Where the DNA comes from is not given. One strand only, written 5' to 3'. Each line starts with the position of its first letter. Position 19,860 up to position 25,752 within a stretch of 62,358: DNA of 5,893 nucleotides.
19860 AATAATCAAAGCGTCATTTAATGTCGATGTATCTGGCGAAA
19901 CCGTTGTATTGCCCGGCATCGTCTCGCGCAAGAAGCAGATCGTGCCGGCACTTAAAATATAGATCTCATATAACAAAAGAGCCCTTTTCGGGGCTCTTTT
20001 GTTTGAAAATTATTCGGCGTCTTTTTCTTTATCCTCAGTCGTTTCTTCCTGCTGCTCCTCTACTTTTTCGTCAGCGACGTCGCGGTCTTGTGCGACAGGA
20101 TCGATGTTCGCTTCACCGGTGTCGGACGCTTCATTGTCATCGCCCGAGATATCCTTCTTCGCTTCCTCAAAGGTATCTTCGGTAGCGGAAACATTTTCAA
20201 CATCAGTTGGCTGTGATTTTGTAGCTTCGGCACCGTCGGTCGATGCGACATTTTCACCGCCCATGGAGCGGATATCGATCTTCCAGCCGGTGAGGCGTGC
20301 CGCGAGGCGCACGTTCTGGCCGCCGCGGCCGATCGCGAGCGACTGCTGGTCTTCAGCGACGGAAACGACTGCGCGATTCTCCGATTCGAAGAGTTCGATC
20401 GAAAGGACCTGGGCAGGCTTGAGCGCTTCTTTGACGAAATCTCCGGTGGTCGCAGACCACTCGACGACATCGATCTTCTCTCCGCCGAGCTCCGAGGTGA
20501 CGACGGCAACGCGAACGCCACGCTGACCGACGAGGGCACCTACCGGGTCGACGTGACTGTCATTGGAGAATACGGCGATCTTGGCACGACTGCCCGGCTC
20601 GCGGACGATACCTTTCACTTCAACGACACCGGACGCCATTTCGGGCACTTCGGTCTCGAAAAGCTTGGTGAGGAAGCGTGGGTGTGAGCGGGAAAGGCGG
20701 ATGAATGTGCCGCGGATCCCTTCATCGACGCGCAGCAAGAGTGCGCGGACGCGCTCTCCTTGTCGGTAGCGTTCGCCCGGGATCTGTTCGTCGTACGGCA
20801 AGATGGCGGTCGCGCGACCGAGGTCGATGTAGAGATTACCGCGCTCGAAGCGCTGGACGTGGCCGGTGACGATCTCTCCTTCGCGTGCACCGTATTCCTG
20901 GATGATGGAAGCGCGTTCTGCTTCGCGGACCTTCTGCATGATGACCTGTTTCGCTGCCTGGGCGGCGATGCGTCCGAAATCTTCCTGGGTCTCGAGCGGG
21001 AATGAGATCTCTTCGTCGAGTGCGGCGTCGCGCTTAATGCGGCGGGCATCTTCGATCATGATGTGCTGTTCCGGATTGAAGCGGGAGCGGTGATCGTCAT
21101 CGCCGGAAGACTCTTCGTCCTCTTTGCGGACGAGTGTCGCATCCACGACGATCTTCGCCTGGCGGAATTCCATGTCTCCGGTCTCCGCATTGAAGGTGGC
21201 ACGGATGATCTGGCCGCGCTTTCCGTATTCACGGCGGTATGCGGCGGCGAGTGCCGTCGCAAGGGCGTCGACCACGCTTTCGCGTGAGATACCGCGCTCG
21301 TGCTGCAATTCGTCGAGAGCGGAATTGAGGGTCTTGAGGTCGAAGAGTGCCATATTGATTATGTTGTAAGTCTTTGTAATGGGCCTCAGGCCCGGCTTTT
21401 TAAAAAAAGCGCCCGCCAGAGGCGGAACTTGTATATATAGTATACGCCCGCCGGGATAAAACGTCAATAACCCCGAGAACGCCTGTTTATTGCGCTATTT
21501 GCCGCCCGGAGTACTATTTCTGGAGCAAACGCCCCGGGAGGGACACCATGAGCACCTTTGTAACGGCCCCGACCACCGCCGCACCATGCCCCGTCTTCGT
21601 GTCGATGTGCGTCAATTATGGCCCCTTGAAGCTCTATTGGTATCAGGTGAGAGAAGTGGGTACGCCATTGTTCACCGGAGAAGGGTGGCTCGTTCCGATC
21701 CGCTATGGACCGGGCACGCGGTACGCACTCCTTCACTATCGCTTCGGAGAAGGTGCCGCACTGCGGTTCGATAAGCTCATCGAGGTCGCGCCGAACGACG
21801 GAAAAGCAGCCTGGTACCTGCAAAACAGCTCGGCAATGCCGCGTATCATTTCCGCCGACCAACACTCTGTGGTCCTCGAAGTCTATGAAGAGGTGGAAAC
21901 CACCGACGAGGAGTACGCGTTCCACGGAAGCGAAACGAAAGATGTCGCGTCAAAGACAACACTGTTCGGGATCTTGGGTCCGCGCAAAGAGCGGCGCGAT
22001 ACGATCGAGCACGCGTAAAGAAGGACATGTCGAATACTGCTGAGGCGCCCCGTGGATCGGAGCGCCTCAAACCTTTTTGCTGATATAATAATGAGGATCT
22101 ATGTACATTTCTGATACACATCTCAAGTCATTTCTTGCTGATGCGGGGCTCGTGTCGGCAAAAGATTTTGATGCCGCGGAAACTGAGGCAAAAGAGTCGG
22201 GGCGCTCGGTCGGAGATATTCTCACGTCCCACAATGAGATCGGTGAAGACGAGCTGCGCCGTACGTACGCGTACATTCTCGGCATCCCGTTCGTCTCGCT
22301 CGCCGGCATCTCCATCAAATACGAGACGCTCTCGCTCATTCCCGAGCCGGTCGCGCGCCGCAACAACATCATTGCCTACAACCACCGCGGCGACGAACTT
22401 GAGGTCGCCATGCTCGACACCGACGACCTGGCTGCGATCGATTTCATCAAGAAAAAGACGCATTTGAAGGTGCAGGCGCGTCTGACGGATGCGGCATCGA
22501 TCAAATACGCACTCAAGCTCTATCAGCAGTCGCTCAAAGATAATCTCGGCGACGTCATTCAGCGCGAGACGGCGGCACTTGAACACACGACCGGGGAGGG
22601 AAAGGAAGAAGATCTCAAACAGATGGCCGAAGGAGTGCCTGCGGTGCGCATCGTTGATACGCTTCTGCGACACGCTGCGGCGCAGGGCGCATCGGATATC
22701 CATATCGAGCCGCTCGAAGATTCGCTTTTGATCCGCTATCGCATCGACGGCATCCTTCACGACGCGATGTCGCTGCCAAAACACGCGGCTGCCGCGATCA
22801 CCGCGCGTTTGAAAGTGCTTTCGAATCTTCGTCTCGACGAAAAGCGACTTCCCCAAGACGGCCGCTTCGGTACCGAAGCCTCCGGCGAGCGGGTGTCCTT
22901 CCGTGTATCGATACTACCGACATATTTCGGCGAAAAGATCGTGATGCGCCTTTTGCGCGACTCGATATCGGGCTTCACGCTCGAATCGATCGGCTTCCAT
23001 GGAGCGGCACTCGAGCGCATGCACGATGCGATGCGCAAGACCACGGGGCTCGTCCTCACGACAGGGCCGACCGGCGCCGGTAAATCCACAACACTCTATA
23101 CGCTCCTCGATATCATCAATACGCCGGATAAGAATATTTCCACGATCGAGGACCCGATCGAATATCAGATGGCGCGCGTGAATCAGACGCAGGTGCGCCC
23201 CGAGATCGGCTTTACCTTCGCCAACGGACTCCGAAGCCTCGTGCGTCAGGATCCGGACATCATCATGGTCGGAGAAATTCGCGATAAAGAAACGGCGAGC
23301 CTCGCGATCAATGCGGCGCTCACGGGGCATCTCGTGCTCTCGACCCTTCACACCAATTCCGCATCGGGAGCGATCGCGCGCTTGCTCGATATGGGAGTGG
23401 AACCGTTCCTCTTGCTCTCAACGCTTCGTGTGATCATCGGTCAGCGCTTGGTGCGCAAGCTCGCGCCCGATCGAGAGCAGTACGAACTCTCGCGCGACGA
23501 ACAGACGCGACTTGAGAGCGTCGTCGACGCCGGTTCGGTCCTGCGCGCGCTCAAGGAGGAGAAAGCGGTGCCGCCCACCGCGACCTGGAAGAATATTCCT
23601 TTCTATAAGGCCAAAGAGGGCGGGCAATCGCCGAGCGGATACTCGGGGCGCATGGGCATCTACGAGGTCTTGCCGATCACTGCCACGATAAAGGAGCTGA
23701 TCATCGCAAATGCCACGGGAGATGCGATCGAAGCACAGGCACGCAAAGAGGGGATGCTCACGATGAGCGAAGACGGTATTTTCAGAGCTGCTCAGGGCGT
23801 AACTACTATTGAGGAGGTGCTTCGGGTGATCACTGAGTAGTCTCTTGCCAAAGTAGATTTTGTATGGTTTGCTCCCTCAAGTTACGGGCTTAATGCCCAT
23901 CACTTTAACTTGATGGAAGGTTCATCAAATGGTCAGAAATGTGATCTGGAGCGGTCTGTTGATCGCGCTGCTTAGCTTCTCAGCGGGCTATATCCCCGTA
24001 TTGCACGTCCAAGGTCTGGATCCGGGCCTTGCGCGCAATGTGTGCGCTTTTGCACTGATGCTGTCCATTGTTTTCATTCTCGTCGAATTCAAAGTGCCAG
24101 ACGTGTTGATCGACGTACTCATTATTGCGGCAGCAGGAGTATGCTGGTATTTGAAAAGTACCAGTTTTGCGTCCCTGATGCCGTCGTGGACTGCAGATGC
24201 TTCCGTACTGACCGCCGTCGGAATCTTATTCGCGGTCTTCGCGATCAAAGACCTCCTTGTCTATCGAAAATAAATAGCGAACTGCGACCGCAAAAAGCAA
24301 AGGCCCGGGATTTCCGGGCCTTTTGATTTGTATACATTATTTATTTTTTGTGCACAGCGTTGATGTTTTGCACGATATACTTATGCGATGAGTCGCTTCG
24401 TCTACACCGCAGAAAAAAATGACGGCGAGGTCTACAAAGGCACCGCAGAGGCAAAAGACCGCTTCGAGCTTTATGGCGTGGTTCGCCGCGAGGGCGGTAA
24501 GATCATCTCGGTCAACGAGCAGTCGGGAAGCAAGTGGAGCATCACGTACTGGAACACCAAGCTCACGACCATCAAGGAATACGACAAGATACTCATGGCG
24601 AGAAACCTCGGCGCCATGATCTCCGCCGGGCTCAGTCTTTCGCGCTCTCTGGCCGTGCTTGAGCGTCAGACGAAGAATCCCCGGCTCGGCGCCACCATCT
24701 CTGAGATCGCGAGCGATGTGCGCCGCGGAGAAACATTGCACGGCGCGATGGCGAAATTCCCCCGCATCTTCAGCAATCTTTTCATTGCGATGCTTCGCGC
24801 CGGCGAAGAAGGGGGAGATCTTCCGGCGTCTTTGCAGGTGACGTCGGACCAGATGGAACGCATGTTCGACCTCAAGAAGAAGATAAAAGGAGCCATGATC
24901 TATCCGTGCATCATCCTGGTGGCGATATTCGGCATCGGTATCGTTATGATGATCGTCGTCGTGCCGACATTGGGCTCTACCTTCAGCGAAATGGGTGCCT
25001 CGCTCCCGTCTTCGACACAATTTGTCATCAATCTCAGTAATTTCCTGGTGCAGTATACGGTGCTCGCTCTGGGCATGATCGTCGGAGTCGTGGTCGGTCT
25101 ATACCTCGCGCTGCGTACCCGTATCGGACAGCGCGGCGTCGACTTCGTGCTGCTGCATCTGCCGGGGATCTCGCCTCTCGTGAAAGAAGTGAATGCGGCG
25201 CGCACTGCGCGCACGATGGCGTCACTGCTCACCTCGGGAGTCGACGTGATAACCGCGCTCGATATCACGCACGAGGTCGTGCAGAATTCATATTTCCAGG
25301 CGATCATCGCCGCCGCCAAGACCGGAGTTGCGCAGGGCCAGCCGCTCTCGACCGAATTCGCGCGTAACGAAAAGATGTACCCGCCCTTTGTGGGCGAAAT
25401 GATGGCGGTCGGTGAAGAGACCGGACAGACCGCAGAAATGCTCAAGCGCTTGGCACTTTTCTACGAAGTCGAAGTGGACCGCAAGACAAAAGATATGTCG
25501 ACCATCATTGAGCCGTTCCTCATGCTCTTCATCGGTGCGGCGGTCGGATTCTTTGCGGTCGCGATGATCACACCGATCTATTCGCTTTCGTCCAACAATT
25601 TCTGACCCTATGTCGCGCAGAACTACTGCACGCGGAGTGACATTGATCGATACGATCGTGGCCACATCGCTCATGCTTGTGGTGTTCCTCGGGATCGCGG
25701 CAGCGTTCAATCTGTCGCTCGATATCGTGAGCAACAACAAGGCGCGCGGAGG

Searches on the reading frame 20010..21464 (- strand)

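Call 103: search_protein_families(library=pfam, proteins=[window:20010-21464:-], max_evalue=0.00001)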
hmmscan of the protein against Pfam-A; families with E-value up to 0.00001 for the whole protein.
window:20010-21464:- (484 aa): 4 families
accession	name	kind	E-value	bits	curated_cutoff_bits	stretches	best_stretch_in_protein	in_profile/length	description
PF08529.16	NusA_N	-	8.6e-31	107.1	23.8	1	47-184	3-118/119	NusA N-terminal domain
PF13184.12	KH_5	-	1.2e-25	89.8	27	1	290-357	1-68/69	NusA-like KH domain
PF00575.29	S1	-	9.3e-08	32.8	22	1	194-252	3-68/74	S1 RNA binding domain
PF23095.1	KH_NusA_C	-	3.1e-06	27.6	34.2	0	365-400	1-36/59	Transcription termination/antitermination protein NusA, KH domain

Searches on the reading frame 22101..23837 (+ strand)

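Call 103: search_protein_families(library=pfam, proteins=[window:22101-23837:+], max_evalue=0.00001)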
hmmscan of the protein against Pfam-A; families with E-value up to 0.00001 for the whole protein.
window:22101-23837:+ (579 aa): 2 families
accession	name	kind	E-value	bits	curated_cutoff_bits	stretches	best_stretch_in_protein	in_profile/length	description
PF00437.27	T2SSE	-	4.8e-119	397.8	24.9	1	179-575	6-370/370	Type II/IV secretion system protein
PF05157.20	MshEN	-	7.7e-13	48.7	23.1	1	60-144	1-86/90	MshEN domain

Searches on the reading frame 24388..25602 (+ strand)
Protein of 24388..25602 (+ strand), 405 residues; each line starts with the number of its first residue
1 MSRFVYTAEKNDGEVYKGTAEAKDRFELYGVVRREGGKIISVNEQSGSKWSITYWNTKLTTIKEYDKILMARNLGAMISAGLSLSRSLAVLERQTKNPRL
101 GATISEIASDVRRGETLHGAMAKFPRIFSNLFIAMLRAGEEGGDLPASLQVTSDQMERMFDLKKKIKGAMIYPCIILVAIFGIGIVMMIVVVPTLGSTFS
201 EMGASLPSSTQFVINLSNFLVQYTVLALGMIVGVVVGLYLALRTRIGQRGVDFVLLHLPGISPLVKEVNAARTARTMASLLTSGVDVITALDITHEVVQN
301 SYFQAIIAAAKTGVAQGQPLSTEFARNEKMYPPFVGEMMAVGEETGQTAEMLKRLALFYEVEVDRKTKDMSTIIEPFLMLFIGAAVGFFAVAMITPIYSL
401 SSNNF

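Call 103: search_protein_families(library=pfam, proteins=[window:24388-25602:+], max_evalue=0.00001)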
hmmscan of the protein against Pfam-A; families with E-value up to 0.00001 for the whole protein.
window:24388-25602:+ (405 aa): 1 family
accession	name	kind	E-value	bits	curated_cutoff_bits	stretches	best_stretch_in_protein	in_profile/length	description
PF00482.28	T2SSF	-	5.4e-57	191.6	25.2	2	71-193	2-125/125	Type II secretion system (T2SS), protein F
